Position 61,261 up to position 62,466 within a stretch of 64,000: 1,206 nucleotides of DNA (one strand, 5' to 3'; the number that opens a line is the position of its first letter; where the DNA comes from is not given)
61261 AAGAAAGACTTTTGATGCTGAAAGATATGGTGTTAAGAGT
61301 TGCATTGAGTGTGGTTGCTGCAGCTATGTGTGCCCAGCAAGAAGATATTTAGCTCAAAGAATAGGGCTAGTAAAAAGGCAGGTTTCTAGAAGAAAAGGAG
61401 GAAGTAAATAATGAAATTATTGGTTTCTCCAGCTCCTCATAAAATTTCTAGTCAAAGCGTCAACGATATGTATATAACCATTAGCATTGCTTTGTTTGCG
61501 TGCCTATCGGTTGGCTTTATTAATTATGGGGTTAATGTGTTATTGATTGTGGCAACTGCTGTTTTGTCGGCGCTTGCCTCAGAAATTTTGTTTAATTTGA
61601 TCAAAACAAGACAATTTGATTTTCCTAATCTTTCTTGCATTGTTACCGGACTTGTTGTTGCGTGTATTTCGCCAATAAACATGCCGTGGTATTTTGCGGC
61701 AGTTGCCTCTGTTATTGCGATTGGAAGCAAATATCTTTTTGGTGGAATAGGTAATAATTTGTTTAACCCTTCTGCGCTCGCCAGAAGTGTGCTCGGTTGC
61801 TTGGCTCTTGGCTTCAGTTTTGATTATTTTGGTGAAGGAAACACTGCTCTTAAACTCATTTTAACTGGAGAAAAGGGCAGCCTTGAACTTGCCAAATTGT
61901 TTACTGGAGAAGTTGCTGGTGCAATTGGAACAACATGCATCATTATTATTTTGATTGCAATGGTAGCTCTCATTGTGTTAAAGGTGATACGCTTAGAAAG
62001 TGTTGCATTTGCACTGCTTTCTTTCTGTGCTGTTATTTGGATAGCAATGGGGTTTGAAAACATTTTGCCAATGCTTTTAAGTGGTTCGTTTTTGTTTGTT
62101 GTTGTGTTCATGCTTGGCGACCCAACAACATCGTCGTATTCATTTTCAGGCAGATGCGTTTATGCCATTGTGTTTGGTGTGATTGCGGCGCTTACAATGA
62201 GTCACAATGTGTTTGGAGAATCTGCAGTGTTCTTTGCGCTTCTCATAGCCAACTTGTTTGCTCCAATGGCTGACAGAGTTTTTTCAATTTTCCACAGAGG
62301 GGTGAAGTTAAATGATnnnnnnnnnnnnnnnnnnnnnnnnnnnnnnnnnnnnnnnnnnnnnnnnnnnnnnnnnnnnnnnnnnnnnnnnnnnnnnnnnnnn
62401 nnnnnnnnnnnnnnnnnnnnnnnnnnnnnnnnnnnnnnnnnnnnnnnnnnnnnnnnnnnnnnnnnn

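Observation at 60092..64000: Rnf-type cluster with order C-D-E-A-B, no rnfG, and apparent loss of most membrane cofactor ligands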

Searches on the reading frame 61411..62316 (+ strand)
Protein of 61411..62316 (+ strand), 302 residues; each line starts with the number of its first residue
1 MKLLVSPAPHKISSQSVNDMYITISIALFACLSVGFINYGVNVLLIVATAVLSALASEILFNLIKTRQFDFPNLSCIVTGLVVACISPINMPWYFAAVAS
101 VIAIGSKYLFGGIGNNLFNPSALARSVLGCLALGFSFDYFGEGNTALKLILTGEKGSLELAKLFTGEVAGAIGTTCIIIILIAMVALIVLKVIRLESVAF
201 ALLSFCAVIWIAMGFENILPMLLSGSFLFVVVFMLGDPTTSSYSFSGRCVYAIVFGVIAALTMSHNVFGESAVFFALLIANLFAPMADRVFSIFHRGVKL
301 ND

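Call 4: search_protein_families(library=pfam, proteins=[window:61411-62316:+], max_evalue=0.1)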
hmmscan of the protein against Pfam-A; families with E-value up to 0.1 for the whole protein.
window:61411-62316:+ (302 aa): 1 family
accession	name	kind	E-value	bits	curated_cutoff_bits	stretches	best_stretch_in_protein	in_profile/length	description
PF03116.20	NQR2_RnfD_RnfE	-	4.7e-53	180.9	27.7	1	5-291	2-290/296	NQR2, RnfD, RnfE family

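Call 7: search_protein_families(library=ncbifam, proteins=[window:61411-62316:+], max_evalue=0.1)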
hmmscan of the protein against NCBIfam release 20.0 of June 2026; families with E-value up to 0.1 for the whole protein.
window:61411-62316:+ (302 aa): 6 families
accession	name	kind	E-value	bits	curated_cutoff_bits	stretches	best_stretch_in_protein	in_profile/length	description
TIGR01946.1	rnfD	subfamily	1.6e-33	116.4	207.05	2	8-128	1-124/327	RnfABCDGE type electron transport complex subunit D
NF041838.1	rnfD_Methano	equivalog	3.6e-23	82.3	400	1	1-289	1-278/285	Rnf electron transport complex subunit RnfD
NF002011.0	PRK00816.1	equivalog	2.6e-22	79.4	415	2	3-128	3-131/352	electron transport complex subunit RsxD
NF003756.0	PRK05349.1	equivalog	4.5e-21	75.2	414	1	37-290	114-391/406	NADH:ubiquinone reductase (Na(+)-transporting) subunit B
TIGR01937.1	nqrB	equivalog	1.2e-16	60.6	349.9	2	148-290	255-404/413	NADH:ubiquinone reductase (Na(+)-transporting) subunit B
NF002181.0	PRK01024.1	equivalog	1.1e-10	40.9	792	2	38-128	115-204/503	Na(+)-transporting NADH-quinone reductase subunit B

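Call 24: search_solved_structures(query=A3, max_evalue=0.001, show_alignments=4)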
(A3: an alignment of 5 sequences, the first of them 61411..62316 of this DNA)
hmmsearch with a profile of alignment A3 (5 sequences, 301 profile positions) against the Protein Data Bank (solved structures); distinct sequences matched with E-value up to 0.001: 6.
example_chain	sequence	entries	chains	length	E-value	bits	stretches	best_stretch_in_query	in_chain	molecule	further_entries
7zc6_D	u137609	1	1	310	1.9e-35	126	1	3-288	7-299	RnfD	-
9eri_D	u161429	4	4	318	4.2e-29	105.2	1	3-289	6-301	Na(+)-translocating ferredoxin:NAD(+) oxidoreductase complex subunit D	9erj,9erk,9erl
8ahx_D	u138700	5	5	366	2.3e-28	102.8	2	5-129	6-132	Ion-translocating oxidoreductase complex subunit D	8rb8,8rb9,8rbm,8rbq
9lrr_B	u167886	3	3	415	2.9e-16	63.1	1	54-290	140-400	Na(+)-translocating NADH-quinone reductase subunit B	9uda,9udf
7xk3_B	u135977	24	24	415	4.1e-16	62.6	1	59-290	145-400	Na(+)-translocating NADH-quinone reductase subunit B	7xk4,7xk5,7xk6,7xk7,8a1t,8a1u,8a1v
9ud3_B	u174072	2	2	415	2.2e-14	56.9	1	59-290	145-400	Na(+)-translocating NADH-quinone reductase subunit B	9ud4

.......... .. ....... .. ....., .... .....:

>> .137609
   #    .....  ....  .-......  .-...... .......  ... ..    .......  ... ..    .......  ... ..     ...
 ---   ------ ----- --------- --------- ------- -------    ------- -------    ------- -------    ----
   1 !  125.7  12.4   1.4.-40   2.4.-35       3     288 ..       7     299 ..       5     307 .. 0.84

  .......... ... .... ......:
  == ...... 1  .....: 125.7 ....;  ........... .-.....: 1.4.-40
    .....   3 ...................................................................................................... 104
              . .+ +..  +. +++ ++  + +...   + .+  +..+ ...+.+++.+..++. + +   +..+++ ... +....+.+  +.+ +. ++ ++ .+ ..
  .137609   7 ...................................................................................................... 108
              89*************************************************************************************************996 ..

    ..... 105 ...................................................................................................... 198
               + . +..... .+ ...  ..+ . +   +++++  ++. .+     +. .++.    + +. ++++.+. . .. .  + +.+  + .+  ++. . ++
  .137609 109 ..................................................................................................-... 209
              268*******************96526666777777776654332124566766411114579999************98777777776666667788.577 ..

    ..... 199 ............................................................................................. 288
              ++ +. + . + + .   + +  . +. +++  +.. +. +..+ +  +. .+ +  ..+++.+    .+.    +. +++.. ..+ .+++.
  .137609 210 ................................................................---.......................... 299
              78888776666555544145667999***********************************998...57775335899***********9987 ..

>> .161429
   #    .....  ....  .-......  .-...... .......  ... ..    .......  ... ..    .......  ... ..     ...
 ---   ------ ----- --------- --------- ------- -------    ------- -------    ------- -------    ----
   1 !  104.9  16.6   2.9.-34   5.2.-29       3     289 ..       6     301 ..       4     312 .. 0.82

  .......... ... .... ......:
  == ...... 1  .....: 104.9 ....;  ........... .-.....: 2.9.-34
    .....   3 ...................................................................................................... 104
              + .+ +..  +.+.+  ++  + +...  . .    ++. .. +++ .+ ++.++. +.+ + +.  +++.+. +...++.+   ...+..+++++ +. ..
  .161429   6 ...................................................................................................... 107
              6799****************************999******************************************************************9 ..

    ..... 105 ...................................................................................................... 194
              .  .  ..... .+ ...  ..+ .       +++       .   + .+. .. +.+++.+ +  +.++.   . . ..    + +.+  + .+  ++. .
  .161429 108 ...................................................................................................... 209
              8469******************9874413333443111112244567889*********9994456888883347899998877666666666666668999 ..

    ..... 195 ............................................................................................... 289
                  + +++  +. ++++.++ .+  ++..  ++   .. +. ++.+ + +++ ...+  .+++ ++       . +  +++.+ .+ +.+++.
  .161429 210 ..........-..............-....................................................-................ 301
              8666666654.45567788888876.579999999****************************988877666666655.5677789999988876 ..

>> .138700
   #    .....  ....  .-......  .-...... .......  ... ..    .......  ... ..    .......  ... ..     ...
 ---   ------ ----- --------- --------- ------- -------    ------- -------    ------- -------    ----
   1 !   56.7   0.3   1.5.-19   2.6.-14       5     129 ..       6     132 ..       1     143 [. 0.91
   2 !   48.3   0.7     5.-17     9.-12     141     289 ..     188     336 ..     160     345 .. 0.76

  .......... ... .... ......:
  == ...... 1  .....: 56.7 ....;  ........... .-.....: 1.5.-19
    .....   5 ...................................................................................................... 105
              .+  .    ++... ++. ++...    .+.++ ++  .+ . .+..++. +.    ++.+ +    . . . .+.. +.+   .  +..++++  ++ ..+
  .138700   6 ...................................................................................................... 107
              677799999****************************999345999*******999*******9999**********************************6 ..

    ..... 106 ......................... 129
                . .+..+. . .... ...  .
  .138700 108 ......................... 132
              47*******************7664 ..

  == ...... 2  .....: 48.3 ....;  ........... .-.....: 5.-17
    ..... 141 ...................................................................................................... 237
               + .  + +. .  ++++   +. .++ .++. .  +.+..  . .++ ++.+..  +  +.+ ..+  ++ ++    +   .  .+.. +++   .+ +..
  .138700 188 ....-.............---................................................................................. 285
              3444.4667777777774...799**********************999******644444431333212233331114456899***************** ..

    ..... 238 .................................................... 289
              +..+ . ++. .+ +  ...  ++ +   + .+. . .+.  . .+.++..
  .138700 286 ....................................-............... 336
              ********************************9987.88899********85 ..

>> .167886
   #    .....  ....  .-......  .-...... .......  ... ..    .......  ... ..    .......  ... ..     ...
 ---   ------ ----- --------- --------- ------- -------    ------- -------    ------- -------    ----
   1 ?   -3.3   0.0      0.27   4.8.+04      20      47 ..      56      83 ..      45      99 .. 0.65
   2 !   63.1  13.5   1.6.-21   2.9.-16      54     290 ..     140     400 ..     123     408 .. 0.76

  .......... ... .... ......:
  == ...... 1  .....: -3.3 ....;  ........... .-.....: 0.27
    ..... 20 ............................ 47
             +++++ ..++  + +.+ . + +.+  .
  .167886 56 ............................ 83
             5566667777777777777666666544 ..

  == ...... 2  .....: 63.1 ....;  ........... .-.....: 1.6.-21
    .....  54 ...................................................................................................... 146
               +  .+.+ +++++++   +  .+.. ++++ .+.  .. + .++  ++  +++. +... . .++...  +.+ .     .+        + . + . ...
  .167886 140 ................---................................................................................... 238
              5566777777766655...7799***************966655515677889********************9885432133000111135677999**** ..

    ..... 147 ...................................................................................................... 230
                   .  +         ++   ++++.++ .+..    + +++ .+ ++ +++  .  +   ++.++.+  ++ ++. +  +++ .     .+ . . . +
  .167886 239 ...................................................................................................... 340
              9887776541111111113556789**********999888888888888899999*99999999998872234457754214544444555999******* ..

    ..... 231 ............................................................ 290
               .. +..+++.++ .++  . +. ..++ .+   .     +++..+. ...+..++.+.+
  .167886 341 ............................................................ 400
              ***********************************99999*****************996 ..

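Call 48: find_homologous_proteins(query=window:61411-62316:+, max_evalue=1e-20)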
Query window:61411-62316:+ (302 aa): 25 proteins with E <= 1e-20 among 8000 candidates.
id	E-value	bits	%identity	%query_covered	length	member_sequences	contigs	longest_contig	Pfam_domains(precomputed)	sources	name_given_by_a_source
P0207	3.3e-184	629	100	100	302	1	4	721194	PF03116.21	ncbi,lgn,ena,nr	ncbi:MAG: RnfABCDGE type electron transport complex subunit D [Clostridia bacterium]|nr:RnfABCDGE ty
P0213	4.5e-137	475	71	100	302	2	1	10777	PF03116.21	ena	-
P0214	4.9e-118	412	62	100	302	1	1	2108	PF03116.21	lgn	-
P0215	9.1e-117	408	61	100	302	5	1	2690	PF03116.21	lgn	-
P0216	1.9e-116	407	61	100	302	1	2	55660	PF03116.21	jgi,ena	-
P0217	8.7e-104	365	61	91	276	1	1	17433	PF03116.21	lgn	-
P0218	2.2e-100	354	56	100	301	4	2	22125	PF03116.21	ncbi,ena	-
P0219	1.5e-92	329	53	100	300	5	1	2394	PF03116.21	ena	-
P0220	3.3e-92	327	51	99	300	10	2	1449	PF03116.21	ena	-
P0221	6.4e-92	326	54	100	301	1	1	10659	PF03116.21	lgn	-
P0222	6.9e-90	320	50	100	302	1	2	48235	PF03116.21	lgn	-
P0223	2.3e-89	318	52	100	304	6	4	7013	PF03116.21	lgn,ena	-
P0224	3.4e-89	318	51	99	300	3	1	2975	PF03116.21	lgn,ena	-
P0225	2.5e-88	315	49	100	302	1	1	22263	PF03116.21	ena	-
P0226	1.6e-86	309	51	100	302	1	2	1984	PF03116.21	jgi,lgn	jgi:Na+-translocating ferredoxin:NAD+ oxidoreductase RnfD subunit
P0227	5.0e-85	304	49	100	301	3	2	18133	PF03116.21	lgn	-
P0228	4.0e-84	301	50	100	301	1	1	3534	PF03116.21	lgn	-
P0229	8.3e-82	293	51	100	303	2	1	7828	PF03116.21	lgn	-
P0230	3.4e-67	245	52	72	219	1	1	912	PF03116.21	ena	-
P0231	2.7e-25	108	32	96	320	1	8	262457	PF03116.21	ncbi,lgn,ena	-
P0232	6.8e-23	100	29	95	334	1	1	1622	PF03116.21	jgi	-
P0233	8.6e-23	100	29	100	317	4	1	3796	PF03116.21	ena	-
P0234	1.6e-22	99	33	94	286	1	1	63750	PF03116.21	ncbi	-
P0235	4.1e-21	94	29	96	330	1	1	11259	PF03116.21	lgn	-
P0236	5.4e-21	94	29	96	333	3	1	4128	PF03116.21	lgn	-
